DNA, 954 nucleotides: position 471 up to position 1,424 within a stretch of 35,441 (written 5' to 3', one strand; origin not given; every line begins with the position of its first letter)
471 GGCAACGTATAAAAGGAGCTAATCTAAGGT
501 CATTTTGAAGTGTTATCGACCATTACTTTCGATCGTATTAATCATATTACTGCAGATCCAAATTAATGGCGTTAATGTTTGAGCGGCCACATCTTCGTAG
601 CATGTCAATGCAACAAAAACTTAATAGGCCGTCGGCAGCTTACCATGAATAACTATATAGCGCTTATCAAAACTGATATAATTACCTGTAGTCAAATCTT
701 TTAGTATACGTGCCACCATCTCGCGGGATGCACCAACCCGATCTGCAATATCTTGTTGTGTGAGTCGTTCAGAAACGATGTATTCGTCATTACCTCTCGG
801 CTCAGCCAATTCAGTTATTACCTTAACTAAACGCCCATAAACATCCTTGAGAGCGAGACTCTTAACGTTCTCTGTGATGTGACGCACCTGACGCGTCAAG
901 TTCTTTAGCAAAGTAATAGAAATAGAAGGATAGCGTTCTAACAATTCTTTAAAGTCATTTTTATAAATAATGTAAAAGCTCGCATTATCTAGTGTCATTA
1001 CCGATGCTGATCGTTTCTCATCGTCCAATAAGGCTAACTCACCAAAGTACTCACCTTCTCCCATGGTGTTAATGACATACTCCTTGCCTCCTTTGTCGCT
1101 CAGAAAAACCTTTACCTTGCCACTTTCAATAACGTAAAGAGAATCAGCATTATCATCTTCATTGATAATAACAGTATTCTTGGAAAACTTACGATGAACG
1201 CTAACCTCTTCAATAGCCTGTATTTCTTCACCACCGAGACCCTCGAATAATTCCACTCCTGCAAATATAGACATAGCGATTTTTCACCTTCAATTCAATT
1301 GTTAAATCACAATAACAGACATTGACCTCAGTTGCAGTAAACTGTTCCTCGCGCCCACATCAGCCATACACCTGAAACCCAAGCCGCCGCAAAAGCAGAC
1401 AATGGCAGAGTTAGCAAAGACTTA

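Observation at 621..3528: Crp-like receptor divergent from a REC-gated class III cyclase with Glu/Ala at the base-specifying positions: candidate non-cAMP (possibly cGMP) module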

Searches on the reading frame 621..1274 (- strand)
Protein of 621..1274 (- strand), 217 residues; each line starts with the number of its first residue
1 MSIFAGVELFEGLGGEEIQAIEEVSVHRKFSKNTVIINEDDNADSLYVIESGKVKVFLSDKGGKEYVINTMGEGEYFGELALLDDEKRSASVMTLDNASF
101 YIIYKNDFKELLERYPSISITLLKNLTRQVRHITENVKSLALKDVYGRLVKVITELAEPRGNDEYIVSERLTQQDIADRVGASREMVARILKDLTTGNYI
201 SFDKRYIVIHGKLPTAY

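Call 4: search_protein_families(library=pfam, proteins=[window:621-1274:-], max_evalue=0.01)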
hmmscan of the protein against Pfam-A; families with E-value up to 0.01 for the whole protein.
window:621-1274:- (217 aa): 8 families
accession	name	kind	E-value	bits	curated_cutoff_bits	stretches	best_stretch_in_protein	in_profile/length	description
PF00027.35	cNMP_binding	-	1.3e-24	86.4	27.5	1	28-115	2-89/89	Cyclic nucleotide-binding domain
PF13545.12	HTH_Crp_2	-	1.4e-10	41.4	27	1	148-210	2-62/70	Crp-like helix-turn-helix domain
PF00325.26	Crp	-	1.7e-07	31.3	21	1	170-194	2-26/32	Bacterial regulatory proteins, crp family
PF13412.12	HTH_24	-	0.00014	21.8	21.9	1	170-200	17-47/48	Winged helix-turn-helix DNA-binding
PF15977.11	HTH_46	-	0.00077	19.9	29.3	1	174-214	27-67/68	Winged helix-turn-helix DNA binding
PF24270.1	HTH_Cmi2_C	-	0.0019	18.9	27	1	132-199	38-117/125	Cmi2, C-terminal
PF04545.22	Sigma70_r4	-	0.0044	16.9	24.1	1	169-192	19-42/50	Sigma-70, region 4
PF25213.1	HVO_A0261_N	-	0.005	17.1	35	1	168-200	22-54/86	HVO_A0261 N-terminal domain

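Call 32: search_solved_structures(query=window:621-1274:-, max_evalue=0.001, show_alignments=4)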
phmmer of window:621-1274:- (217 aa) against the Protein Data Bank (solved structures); distinct sequences matched with E-value up to 0.001: 190 (the best 60 are shown).
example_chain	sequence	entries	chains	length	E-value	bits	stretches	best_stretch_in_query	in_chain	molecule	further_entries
5ezr_A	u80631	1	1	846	2.8e-29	105.8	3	6-97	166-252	cGMP-dependent protein kinase, putative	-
4rz7_A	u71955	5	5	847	2.8e-29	105.8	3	6-97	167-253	cGMP-dependent protein kinase, putative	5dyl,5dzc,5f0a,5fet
9p74_A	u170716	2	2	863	3.1e-29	105.6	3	6-97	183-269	cGMP-dependent protein kinase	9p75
5dyk_A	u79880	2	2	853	5.4e-28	101.6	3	7-98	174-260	CGMP-dependent protein kinase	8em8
9ya0_MA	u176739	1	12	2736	2.9e-27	99.2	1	28-138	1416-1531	PCR12, TGME49_219070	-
1hw5_A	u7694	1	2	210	6.3e-25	91.6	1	25-211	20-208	CATABOLITE GENE ACTIVATOR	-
4bh9_A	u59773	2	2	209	8.5e-25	91.1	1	25-211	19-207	cAMP-activated global transcriptional regulator CRP | CAMP RECEPTOR PROTEIN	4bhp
1i5z_A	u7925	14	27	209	1.2e-24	90.7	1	25-211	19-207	CATABOLITE GENE ACTIVATOR PROTEIN | CATABOLITE GENE ACTIVATOR PROTEIN (CAP) | PROTEIN (CATABOLITE GENE ACTIVATOR PROTEIN (CAP))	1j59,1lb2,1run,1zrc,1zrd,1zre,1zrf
1g6n_A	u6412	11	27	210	1.2e-24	90.7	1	25-211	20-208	CATABOLITE GENE ACTIVATOR PROTEIN | PROTEIN (CATABOLITE GENE ACTIVATOR PROTEIN) | Catabolite gene activator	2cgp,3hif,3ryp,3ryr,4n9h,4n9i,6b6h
4hzf_A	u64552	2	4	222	1.4e-24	90.4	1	25-211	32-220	Catabolite gene activator | cAMP-activated global transcriptional regulator CRP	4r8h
1o3q_A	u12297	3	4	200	1.8e-24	90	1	25-211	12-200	CATABOLITE GENE ACTIVATOR PROTEIN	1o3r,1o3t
4i0b_A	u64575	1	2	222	2.5e-24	89.6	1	25-211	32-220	Catabolite gene activator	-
4i09_A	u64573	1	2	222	3.7e-24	89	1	25-211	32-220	Catabolite gene activator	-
4i01_A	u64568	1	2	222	3.8e-24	89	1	25-211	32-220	Catabolite gene activator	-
3qop_A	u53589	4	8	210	4.3e-24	88.8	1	25-211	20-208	Catabolite gene activator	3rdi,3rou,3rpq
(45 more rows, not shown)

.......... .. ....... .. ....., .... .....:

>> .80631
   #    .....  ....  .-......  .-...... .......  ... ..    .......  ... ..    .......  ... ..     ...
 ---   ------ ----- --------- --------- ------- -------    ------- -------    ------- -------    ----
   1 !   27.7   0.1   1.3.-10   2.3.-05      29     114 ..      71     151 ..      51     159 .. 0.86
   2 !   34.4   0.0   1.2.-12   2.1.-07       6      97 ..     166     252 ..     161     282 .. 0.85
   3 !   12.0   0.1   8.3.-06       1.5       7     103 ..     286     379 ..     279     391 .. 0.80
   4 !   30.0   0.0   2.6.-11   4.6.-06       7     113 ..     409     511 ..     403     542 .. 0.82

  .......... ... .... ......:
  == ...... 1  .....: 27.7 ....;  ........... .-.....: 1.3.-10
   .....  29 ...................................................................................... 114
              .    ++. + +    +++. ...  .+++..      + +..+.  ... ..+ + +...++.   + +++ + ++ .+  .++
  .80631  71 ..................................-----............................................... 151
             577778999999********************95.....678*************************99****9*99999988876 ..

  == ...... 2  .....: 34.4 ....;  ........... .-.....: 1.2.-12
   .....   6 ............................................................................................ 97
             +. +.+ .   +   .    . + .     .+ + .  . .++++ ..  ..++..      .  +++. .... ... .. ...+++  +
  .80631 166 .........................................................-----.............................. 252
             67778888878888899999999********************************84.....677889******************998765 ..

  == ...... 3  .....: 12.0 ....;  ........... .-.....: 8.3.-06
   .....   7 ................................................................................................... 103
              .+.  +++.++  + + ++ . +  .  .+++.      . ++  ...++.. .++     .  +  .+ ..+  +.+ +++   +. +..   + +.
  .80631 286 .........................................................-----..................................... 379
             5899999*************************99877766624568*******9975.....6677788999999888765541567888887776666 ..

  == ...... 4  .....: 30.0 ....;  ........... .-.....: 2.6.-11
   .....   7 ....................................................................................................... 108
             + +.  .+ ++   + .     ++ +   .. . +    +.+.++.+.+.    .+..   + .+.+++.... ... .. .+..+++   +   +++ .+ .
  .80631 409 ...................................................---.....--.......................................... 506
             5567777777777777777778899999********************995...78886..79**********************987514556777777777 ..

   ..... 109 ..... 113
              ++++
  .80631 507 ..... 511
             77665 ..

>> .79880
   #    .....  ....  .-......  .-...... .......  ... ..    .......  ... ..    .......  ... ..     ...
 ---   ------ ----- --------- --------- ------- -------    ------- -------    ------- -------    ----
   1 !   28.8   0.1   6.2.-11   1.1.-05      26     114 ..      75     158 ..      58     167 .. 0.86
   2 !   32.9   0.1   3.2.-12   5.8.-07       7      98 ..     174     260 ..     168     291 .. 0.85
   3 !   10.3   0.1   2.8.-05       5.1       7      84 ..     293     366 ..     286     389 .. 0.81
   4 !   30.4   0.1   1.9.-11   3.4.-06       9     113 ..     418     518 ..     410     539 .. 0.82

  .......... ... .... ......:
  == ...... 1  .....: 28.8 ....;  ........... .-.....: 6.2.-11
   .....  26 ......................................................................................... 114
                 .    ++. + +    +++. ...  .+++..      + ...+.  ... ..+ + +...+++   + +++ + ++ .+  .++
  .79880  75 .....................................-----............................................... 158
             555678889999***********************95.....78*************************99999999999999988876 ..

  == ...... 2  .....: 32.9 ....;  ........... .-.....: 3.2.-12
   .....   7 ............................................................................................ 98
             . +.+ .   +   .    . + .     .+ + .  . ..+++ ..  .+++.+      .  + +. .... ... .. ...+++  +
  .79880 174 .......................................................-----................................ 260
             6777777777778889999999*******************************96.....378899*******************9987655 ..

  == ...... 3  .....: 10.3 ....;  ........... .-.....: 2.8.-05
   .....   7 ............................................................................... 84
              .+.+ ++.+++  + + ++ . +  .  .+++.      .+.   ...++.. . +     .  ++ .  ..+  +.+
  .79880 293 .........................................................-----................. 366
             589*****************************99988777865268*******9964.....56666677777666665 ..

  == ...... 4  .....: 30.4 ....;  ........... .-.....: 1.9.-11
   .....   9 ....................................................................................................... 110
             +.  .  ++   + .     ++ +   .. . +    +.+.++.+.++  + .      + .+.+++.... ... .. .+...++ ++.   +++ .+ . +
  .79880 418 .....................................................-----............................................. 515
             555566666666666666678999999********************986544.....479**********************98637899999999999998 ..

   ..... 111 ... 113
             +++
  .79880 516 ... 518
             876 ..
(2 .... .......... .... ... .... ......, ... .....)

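Call 34: find_homologous_proteins(query=window:621-1274:-, max_evalue=1e-20)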
Query window:621-1274:- (217 aa): 5819 proteins with E <= 1e-20 among 6095 candidates; the best 120 are listed.
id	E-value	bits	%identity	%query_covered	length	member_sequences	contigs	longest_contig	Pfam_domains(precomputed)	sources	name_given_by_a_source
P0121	1.3e-133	461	100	100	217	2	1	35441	PF13545.13,PF00027.36,PF00325.27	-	-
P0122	3.9e-123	427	91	100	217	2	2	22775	PF13545.13,PF00027.36,PF00325.27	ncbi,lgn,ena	-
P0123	3.5e-119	414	89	100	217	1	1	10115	PF13545.13,PF00027.36,PF00325.27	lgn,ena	-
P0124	1.8e-91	324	71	100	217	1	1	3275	PF13545.13,PF00027.36,PF00325.27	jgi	-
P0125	2.7e-87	310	67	100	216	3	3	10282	PF13545.13,PF00027.36,PF00325.27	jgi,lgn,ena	-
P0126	3.6e-86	306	66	100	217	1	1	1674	PF13545.13,PF00027.36,PF00325.27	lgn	-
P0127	6.8e-85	302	65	100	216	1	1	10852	PF13545.13,PF00027.36,PF00325.27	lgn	-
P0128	1.2e-84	301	67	100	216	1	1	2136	PF13545.13,PF00027.36,PF00325.27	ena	-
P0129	1.3e-84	301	65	100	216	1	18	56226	PF13545.13,PF00027.36,PF00325.27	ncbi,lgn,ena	-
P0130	1.4e-84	301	65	100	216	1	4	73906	PF13545.13,PF00027.36,PF00325.27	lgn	-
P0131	1.5e-84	301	64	100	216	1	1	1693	PF13545.13,PF00027.36,PF00325.27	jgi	jgi:CRP/FNR family transcriptional regulator, cyclic AMP receptor protein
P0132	1.9e-84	301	65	100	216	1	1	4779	PF13545.13,PF00027.36,PF00325.27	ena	-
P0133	2.3e-84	300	65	100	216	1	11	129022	PF13545.13,PF00027.36,PF00325.27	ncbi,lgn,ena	-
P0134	2.6e-84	300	65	100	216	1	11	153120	PF13545.13,PF00027.36,PF00325.27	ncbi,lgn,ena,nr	ncbi:MAG: Crp/Fnr family transcriptional regulator [Pseudomonadales bacterium]|nr:Crp/Fnr family tra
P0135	2.7e-84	300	65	100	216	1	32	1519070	PF13545.13,PF00027.36,PF00325.27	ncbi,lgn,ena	-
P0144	7.2e-84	299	65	100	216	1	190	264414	PF13545.13,PF00027.36,PF00325.27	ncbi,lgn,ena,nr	ncbi:Crp/Fnr family transcriptional regulator [Pseudomonadales bacterium]|nr:Crp/Fnr family transcri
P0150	1.4e-83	298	65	100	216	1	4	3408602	PF13545.13,PF00027.36,PF00325.27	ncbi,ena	-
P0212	1.3e-80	288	64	100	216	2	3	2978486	PF13545.13,PF00027.36,PF00325.27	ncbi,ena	-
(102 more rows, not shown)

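Call 35: find_encoding_contigs(protein=P0144, flank=7000, max_places=3)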
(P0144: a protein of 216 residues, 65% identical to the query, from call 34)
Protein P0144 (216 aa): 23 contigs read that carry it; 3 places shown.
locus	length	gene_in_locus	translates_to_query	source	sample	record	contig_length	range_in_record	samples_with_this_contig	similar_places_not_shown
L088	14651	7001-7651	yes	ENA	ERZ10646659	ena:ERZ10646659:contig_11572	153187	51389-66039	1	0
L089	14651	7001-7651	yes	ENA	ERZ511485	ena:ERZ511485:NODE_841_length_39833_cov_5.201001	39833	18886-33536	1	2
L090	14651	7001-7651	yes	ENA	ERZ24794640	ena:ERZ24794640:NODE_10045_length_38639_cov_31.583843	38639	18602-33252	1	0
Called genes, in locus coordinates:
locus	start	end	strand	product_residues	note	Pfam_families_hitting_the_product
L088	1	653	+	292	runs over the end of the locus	PF00753:Lactamase_B, PF17778:WHD_BLACT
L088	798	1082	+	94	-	PF01541:GIY-YIG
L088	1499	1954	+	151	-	PF01382:Avidin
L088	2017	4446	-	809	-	PF00672:HAMP, PF00512:HisKA, PF02518:HATPase_c, PF00072:Response_reg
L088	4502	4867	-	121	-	PF00072:Response_reg, PF23198:PDE8A_N (weak)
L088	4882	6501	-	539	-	PF00072:Response_reg, PF00211:Guanylate_cyc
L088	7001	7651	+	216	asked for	PF00027:cNMP_binding, PF13545:HTH_Crp_2, PF00325:Crp (weak)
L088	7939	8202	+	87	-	-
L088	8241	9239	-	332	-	PF13742:tRNA_anti_2, PF01336:tRNA_anti-codon, PF02601:Exonuc_VII_L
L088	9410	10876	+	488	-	PF00478:IMPDH, PF03060:NMO (weak), PF00571:CBS, PF03060:NMO, PF01070:FMN_dh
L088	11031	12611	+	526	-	PF00117:GATase, PF07722:Peptidase_C26, PF02540:NAD_synthase (weak), PF03054:tRNA_Me_trans (faint), PF00958:GMP_synt_C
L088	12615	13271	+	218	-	PF00230:MIP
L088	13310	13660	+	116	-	PF03061:4HBT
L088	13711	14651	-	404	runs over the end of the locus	PF00155:Aminotran_1_2, PF01041:DegT_DnrJ_EryC1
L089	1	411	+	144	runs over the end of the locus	PF01541:GIY-YIG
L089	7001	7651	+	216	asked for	PF00027:cNMP_binding, PF13545:HTH_Crp_2, PF00325:Crp (weak)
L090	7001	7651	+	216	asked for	PF00027:cNMP_binding, PF13545:HTH_Crp_2, PF00325:Crp (weak)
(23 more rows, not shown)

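Call 36: find_encoding_contigs(protein=P0150, flank=7000, max_places=2)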
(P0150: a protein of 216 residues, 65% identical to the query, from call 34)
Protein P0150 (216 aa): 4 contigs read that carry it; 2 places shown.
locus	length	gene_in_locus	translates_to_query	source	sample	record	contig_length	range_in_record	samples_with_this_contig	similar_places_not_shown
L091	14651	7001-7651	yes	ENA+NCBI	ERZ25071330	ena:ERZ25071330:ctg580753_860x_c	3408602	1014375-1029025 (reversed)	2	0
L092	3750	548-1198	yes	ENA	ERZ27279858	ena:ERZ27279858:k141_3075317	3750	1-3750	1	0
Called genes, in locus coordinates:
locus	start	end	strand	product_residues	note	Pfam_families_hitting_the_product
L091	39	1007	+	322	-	PF00561:Abhydrolase_1, PF12146:Hydrolase_4, PF12697:Abhydrolase_6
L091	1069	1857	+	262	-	PF01557:FAA_hydrolase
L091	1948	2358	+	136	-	PF04828:GFA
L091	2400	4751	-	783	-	PF00672:HAMP, PF00512:HisKA, PF02518:HATPase_c, PF00072:Response_reg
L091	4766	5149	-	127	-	PF00072:Response_reg, PF23198:PDE8A_N (weak)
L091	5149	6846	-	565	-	PF00072:Response_reg, PF00211:Guanylate_cyc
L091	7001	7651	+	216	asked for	PF00027:cNMP_binding, PF13545:HTH_Crp_2, PF00325:Crp (weak)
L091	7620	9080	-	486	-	PF13742:tRNA_anti_2, PF01336:tRNA_anti-codon, PF02601:Exonuc_VII_L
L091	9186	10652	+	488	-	PF00478:IMPDH, PF00571:CBS, PF01070:FMN_dh, PF03060:NMO (weak)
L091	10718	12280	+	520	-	PF00117:GATase, PF07722:Peptidase_C26, PF02540:NAD_synthase, PF03054:tRNA_Me_trans (faint), PF00958:GMP_synt_C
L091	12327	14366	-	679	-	PF01757:Acyl_transf_3, PF19040:SGNH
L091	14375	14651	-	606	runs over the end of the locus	PF02543:Carbam_trans_N, PF16861:Carbam_trans_C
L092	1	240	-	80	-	?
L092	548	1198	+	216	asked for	PF00027:cNMP_binding, PF13545:HTH_Crp_2, PF00325:Crp (weak)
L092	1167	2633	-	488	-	PF13742:tRNA_anti_2, PF01336:tRNA_anti-codon, PF02601:Exonuc_VII_L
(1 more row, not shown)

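Call 37: find_encoding_contigs(protein=P0212, flank=7000, max_places=2)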
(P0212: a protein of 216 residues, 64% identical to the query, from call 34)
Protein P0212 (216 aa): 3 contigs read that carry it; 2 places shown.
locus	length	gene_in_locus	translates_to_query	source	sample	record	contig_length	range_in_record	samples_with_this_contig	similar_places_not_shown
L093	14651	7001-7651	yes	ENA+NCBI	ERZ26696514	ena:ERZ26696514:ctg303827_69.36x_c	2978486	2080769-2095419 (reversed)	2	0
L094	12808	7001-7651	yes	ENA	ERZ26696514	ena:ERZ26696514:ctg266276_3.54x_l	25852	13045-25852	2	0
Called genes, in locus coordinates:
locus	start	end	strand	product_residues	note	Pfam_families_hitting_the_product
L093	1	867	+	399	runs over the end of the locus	PF12242:Eno-Rase_NADH_b, PF12241:Enoyl_reductase, PF07055:Eno-Rase_FAD_bd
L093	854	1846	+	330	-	PF00753:Lactamase_B, PF12706:Lactamase_B_2 (faint), PF17778:WHD_BLACT (weak)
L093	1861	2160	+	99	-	PF01541:GIY-YIG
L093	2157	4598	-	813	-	PF13589:HATPase_c_3 (faint), PF00672:HAMP, PF00512:HisKA, PF02518:HATPase_c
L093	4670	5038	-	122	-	PF00072:Response_reg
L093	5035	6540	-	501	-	PF00072:Response_reg, PF00211:Guanylate_cyc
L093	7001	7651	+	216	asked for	PF00027:cNMP_binding, PF13545:HTH_Crp_2, PF00325:Crp (weak)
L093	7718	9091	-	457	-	PF13742:tRNA_anti_2, PF01336:tRNA_anti-codon, PF02601:Exonuc_VII_L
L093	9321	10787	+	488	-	PF00478:IMPDH, PF00571:CBS, PF03060:NMO, PF01070:FMN_dh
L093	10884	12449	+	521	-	PF00117:GATase, PF07722:Peptidase_C26, PF02540:NAD_synthase, PF03054:tRNA_Me_trans (faint), PF00958:GMP_synt_C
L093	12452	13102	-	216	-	PF00440:TetR_N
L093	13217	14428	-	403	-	PF00155:Aminotran_1_2, PF01041:DegT_DnrJ_EryC1 (weak)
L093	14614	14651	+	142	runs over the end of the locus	PF01641:SelR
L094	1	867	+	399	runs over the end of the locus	PF12242:Eno-Rase_NADH_b, PF12241:Enoyl_reductase, PF07055:Eno-Rase_FAD_bd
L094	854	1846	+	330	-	PF00753:Lactamase_B, PF12706:Lactamase_B_2 (faint), PF17778:WHD_BLACT (weak)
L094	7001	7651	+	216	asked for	PF00027:cNMP_binding, PF13545:HTH_Crp_2, PF00325:Crp (weak)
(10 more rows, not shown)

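Call 46: find_related_loci(query=A1, collection=metagenome_contigs, flank=6000)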
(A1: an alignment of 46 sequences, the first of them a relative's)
Query A1 (217 aa) in metagenome_contigs; peptide patterns used: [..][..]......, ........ (x = any residue, [..] = any of these).
600 stretches matched a pattern (row limit reached: there are more); 554 encode a relative of the query (tblastn E <= 1e-3); the best 80 are kept; 80 distinct loci.
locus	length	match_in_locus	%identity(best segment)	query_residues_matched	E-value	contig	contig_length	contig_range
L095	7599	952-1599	67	1-217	3e-96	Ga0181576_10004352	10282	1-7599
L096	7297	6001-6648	65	1-217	2e-93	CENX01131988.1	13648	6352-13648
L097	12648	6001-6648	63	1-217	6e-92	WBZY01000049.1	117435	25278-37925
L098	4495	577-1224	64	1-217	4e-92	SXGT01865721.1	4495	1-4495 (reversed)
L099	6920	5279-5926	65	1-217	1e-91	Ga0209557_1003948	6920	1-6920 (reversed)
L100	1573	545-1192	62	1-217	5e-96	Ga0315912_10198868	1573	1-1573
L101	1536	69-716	62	1-217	1e-90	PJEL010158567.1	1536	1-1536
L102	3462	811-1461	59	1-217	1e-85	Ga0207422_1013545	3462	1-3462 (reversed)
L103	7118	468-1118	59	1-217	2e-84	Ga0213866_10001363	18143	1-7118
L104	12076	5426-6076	59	1-217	7e-84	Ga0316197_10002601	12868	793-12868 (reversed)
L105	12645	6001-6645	60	3-217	5e-84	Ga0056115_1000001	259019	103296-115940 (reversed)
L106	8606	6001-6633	60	7-217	1e-83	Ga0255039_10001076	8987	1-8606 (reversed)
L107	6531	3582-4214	59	7-217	3e-83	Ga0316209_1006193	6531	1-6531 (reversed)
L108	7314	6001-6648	58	2-217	4e-83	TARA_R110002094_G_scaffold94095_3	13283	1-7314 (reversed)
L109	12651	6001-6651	58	1-217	1e-82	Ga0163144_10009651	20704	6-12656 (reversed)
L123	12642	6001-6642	58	3-217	8e-79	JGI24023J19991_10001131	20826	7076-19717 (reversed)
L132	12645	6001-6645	54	2-217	2e-75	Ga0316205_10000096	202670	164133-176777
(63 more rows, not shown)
